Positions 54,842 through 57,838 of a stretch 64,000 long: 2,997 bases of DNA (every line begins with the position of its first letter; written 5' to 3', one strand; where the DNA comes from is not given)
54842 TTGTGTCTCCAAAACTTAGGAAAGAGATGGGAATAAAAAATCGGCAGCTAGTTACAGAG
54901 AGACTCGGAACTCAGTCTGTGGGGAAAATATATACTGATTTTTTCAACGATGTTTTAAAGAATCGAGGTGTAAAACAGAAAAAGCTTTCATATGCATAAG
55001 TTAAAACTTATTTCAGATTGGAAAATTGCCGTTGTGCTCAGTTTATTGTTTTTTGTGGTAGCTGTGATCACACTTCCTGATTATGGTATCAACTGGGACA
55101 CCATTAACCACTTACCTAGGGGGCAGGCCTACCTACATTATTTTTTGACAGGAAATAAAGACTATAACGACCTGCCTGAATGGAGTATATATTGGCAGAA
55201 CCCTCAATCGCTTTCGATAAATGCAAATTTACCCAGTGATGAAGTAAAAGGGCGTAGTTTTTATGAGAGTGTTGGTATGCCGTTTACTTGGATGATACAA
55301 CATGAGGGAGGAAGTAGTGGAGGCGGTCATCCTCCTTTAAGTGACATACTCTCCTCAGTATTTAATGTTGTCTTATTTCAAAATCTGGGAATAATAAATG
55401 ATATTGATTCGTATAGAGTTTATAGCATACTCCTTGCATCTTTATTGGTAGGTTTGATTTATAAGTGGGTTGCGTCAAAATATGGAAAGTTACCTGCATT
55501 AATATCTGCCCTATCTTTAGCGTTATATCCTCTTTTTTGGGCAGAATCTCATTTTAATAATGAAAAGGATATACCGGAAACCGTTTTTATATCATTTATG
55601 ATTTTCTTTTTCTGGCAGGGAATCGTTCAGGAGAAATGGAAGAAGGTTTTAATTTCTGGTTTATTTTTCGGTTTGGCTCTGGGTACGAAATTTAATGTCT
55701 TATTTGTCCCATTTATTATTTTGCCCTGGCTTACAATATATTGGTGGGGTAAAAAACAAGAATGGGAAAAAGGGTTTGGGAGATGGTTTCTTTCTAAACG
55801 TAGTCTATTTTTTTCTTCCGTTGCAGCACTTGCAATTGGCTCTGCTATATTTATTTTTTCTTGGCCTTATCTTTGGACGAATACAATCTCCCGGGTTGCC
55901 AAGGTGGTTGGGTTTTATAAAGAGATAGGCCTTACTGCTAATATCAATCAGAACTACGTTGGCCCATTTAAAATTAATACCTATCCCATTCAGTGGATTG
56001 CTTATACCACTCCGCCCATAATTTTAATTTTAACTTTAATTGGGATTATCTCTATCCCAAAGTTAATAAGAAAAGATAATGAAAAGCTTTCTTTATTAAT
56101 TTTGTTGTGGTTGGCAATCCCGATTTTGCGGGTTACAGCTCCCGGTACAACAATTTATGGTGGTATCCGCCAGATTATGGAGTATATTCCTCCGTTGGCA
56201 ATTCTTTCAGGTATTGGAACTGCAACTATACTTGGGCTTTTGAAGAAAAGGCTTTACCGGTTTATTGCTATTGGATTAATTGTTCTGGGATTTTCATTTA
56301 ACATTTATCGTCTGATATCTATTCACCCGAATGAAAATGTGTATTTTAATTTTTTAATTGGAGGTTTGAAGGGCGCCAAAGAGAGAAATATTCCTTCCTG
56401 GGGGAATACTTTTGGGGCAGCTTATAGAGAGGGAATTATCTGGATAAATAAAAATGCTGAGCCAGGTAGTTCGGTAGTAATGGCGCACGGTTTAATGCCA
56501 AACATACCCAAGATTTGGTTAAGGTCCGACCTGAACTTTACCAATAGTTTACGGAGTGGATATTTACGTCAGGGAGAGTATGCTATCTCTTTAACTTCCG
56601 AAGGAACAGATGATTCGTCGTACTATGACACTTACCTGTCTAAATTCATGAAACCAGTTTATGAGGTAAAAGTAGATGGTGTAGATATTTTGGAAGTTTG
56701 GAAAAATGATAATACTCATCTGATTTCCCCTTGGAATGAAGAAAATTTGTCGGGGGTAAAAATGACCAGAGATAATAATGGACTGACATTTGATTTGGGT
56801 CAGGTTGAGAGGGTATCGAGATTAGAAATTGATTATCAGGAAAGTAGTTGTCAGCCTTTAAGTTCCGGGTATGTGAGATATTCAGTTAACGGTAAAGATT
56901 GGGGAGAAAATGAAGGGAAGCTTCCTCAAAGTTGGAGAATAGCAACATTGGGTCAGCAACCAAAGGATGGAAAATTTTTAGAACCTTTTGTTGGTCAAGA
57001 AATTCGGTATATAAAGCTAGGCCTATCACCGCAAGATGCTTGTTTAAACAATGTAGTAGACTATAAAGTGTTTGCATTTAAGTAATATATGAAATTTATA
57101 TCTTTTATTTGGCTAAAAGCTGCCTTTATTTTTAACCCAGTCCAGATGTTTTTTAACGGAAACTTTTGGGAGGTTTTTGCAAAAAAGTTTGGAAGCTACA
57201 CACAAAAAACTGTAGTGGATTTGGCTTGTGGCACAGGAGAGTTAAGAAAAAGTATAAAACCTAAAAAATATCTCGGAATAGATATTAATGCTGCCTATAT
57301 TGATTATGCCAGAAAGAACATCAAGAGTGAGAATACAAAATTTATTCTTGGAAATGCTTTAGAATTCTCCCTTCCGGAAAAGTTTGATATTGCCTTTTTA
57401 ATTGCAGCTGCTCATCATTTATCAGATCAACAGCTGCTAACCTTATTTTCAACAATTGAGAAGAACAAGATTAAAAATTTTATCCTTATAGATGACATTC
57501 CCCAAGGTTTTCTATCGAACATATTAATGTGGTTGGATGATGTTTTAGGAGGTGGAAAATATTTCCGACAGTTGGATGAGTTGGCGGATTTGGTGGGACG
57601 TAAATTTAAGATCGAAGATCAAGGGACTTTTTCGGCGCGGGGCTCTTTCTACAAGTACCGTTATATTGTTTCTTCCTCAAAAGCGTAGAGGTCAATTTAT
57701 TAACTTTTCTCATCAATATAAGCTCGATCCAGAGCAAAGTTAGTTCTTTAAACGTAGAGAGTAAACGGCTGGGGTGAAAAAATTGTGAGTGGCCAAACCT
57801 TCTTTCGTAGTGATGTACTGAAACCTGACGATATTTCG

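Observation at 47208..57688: Ten-gene co-directional module combining MBOAT + DHHW/SGNH partner with GT4s, a flippase-like protein, two methyltransferases, an epimerase and a lectin-domain GT-C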

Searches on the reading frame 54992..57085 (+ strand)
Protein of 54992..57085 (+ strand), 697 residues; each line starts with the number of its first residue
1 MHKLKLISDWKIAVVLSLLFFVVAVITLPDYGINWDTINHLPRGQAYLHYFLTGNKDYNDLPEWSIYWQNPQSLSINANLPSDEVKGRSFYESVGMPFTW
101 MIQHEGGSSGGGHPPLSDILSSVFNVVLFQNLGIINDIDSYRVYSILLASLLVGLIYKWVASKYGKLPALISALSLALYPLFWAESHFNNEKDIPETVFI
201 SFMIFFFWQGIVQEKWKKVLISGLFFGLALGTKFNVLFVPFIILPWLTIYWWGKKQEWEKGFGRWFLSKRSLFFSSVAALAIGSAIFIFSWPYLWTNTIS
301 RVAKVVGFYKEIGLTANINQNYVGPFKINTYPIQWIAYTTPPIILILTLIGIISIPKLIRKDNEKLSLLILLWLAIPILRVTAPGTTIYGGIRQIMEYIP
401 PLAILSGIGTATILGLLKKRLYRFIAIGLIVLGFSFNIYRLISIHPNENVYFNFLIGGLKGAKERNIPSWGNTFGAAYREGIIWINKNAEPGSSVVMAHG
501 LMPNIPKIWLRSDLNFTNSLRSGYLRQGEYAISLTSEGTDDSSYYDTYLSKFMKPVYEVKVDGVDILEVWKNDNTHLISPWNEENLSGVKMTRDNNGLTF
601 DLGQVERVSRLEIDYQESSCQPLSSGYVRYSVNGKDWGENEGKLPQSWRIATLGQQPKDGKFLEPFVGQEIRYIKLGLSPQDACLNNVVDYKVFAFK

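Call 3: search_protein_families(library=pfam, proteins=[window:54992-57085:+], max_evalue=0.01)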
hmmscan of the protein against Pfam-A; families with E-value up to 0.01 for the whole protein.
window:54992-57085:+ (697 aa): 3 families
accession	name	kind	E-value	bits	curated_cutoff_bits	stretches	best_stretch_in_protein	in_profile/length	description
PF13231.12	PMT_2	-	8.6e-14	52.5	26.1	1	136-250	19-132/160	Dolichyl-phosphate-mannose-protein mannosyltransferase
PF02366.24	PMT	-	0.00028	20.9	22.7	1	140-258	84-209/245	Dolichyl-phosphate-mannose-protein mannosyltransferase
PF00754.31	F5_F8_type_C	-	0.00086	19.9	28.2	1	596-672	35-109/127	F5/8 type C domain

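Call 4: search_protein_families(library=ncbifam, proteins=[window:54992-57085:+], max_evalue=0.01)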
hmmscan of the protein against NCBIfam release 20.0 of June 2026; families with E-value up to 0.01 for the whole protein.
window:54992-57085:+ (697 aa): 0 families

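Call 41: find_homologous_proteins(query=window:54992-57085:+)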
Query window:54992-57085:+ (697 aa): 965 proteins with E <= 0.001 among 8000 candidates; the best 120 are listed.
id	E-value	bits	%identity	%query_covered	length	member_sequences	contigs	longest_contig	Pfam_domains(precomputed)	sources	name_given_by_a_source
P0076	0.0e+0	1601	100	100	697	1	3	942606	PF13231.13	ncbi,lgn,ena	-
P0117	0.0e+0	1083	66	96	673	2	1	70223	PF13231.13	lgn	-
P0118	5.4e-265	899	57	99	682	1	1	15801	PF13231.13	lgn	-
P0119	5.7e-265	899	57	99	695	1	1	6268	PF13231.13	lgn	-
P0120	4.2e-263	893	57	98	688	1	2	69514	PF13231.13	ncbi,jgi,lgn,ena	-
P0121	1.6e-262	891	58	99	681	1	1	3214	PF13231.13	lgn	-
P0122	5.8e-258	876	55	99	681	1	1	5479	PF13231.13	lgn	-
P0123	1.2e-256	872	55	99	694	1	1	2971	PF13231.13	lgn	-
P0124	1.2e-256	872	55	98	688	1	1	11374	PF13231.13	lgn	-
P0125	5.8e-256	869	56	98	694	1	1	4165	PF13231.13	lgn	-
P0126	8.6e-256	869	54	98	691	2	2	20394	PF13231.13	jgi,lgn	-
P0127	2.9e-255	867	55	99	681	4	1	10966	PF13231.13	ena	-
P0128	2.1e-253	861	56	99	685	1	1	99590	PF13231.13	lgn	-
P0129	3.0e-252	857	56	98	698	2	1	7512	PF02366.25,PF13231.13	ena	-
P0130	1.3e-251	855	56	98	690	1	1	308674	PF13231.13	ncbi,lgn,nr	ncbi:MAG: glycosyltransferase family 39 protein [Candidatus Daviesbacteria bacterium]|nr:glycosyltra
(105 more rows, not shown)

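Call 61: find_related_loci(query=A3, collection=metagenome_contigs, flank=10000)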
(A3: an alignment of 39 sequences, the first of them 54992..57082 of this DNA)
Query A3 (697 aa) in metagenome_contigs; peptide patterns used: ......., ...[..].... (x = any residue, [..] = any of these).
284 stretches matched a pattern; 216 encode a relative of the query (tblastn E <= 1e-3); the best 80 are kept; 80 distinct loci.
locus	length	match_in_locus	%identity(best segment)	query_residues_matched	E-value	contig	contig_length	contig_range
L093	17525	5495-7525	56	15-696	0e+0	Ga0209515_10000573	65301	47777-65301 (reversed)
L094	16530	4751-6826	54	1-696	0e+0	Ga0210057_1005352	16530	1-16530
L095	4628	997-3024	54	4-693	0e+0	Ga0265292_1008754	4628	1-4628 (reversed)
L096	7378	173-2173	54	15-697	0e+0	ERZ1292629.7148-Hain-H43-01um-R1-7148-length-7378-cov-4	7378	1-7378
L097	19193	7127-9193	55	11-697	0e+0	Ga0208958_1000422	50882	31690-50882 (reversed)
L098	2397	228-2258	55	4-694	0e+0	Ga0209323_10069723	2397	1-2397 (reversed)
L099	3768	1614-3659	54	2-697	0e+0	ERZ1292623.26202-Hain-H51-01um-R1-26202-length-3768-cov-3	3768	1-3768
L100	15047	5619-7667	54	7-697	0e+0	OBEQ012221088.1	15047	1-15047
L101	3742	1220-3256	52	11-697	0e+0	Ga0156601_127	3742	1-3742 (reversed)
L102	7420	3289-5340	55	12-696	0e+0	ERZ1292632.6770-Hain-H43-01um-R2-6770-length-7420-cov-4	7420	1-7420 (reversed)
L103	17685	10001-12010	54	12-697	0e+0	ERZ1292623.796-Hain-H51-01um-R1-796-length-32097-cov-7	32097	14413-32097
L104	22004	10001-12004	54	12-696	0e+0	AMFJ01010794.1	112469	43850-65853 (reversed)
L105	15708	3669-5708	52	16-696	0e+0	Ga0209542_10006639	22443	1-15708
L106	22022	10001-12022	51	11-694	0e+0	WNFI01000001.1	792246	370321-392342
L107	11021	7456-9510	52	11-697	0e+0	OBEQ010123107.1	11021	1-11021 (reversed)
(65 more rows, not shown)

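Call 64: search_solved_structures(query=A3, max_evalue=0.1)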
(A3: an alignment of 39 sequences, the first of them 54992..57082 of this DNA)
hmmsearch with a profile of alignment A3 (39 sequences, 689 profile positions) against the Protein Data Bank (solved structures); distinct sequences matched with E-value up to 0.1: 1.
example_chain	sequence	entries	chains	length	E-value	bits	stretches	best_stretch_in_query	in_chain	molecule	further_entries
4a42_A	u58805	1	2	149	0.098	13.8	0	560-646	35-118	ALPHA-N-ACETYLGLUCOSAMINIDASE FAMILY PROTEIN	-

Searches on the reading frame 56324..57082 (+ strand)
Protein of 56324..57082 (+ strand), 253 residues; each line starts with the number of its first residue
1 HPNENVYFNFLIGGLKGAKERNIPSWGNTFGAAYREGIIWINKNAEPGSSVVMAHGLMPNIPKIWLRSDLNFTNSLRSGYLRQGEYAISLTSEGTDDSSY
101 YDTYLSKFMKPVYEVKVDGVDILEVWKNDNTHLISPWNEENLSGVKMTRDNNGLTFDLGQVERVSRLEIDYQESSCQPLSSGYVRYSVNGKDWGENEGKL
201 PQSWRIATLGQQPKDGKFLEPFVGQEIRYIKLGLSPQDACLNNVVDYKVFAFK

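Call 53: predict_structure(alignment_id=A2)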
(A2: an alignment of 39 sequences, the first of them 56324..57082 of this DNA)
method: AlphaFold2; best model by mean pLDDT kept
length: 253 residues; sequences in the alignment: 39
mean_pLDDT: 87.7   pTM: 0.83
mean pLDDT of the five models: 87.7, 86.5, 86.2, 85.0, 84.8
residues with pLDDT >= 90: 172; 70-90: 45; 50-70: 31; < 50: 5
segments of 3 or more residues with pLDDT < 50: none
pLDDT, mean of each block of 10 residues (from residue 1): 51 69 60 86 97 70 89 93 94 70 93 87 93 96 97 96 98 95 96 90 88 95 96 96 97 96
secondary structure, 60 per line:
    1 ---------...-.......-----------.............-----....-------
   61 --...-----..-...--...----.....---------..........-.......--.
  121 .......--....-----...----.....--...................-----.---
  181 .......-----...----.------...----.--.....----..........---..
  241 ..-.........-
elements in order: H14-20 H32-44 E50-53 E86-90 H100-108 E111-117 E120-127 E139-141 E146-150 E153-171 E181-187 E193-195 E217-221 E226-235 E244-252

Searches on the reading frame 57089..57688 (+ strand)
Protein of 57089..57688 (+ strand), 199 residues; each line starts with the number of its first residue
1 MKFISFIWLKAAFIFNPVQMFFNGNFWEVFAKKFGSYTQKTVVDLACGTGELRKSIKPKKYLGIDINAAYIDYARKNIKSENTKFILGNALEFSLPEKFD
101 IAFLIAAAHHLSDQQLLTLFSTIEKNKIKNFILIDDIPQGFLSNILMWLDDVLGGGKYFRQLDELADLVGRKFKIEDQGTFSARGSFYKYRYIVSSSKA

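Call 3: search_protein_families(library=pfam, proteins=[window:57089-57688:+], max_evalue=0.01)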
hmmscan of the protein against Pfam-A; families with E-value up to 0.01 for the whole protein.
window:57089-57688:+ (199 aa): 7 families
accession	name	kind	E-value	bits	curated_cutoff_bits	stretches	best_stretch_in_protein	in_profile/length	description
PF13649.12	Methyltransf_25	-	1.1e-12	48.8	27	1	42-123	1-89/97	Methyltransferase domain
PF13847.12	Methyltransf_31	-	7.2e-12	45.6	27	1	40-116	5-92/145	Methyltransferase domain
PF08241.18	Methyltransf_11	-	3.3e-10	40.9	21.2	1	43-115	1-77/95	Methyltransferase domain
PF08242.18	Methyltransf_12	-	3.5e-07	31.3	30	1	43-115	1-82/98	Methyltransferase domain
PF05175.20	MTS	-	0.00065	19.8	23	1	30-101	23-101/170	Methyltransferase small domain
PF01209.24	Ubie_methyltran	-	0.0013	18.6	20.1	1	23-97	31-114/233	ubiE/COQ5 methyltransferase family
PF13489.12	Methyltransf_23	-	0.0071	16.5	27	1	38-114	22-97/164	Methyltransferase domain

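Call 4: search_protein_families(library=ncbifam, proteins=[window:57089-57688:+], max_evalue=0.01)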
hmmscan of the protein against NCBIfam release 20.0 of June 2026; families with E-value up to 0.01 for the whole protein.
window:57089-57688:+ (199 aa): 15 families
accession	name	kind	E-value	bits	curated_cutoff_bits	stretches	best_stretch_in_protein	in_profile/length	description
NF004851.0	PRK06202.1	equivalog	5e-08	32.6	243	1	25-149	47-179/237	hypothetical protein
TIGR02072.1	BioC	equivalog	1.2e-07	31.8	184.95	1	17-115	14-114/244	malonyl-ACP O-methyltransferase BioC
NF001244.0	PRK00216.1-5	equivalog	1.6e-07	30.9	216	1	30-99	40-119/236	bifunctional demethylmenaquinone methyltransferase/2-methoxy-6-polyprenyl-1,4-benzoquinol methylase UbiE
TIGR01934.1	MenG_MenH_UbiE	subfamily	2.2e-07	30.4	158.35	1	29-98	30-105/223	ubiquinone/menaquinone biosynthesis methyltransferase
NF045825.1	FAmtase_mtf2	equivalog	4.3e-07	29.4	400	1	39-111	59-136/248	fatty-acid O-methyltransferase Mtf2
NF045823.1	PthPhpthDimycoMt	equivalog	1.6e-05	24.2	300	1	39-113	67-146/256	phthiotriol/phenolphthiotriol dimycocerosates methyltransferase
TIGR02021.1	BchM-ChlM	equivalog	0.00011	21.7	158.9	1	37-151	53-170/218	magnesium protoporphyrin IX methyltransferase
NF011529.0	PRK14968.1-3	equivalog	0.00019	20.9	162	1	36-101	32-101/198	putative methyltransferase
NF043040.1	corrin_prot_MT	hypoth_equivalog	0.00024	20.6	180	1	38-89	41-98/216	corrinoid protein-associated methyltransferase CpaM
NF000466.2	16S_rRNA_Rmt_gen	equivalog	0.00028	20.3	250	1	33-132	101-206/254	Rmt family 16S rRNA (guanine(1405)-N(7))-methyltransferase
TIGR03534.1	RF_mod_PrmC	equivalog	0.00044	19.8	199.1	1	37-101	87-159/253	peptide chain release factor N(5)-glutamine methyltransferase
NF002463.0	PRK01683.1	equivalog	0.00064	19.4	297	1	38-126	31-123/258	trans-aconitate 2-methyltransferase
TIGR01983.1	UbiG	equivalog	0.002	17.5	102.95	1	26-117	37-135/228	bifunctional 2-polyprenyl-6-hydroxyphenol methylase/3-demethylubiquinol 3-O-methyltransferase UbiG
NF001080.0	PRK00121.2-2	equivalog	0.0021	17.3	132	1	31-84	39-96/224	tRNA (guanosine(46)-N7)-methyltransferase TrmB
TIGR03704.1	PrmC_rel_meth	equivalog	0.0044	16.5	248.8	1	38-99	86-150/251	putative protein N(5)-glutamine methyltransferase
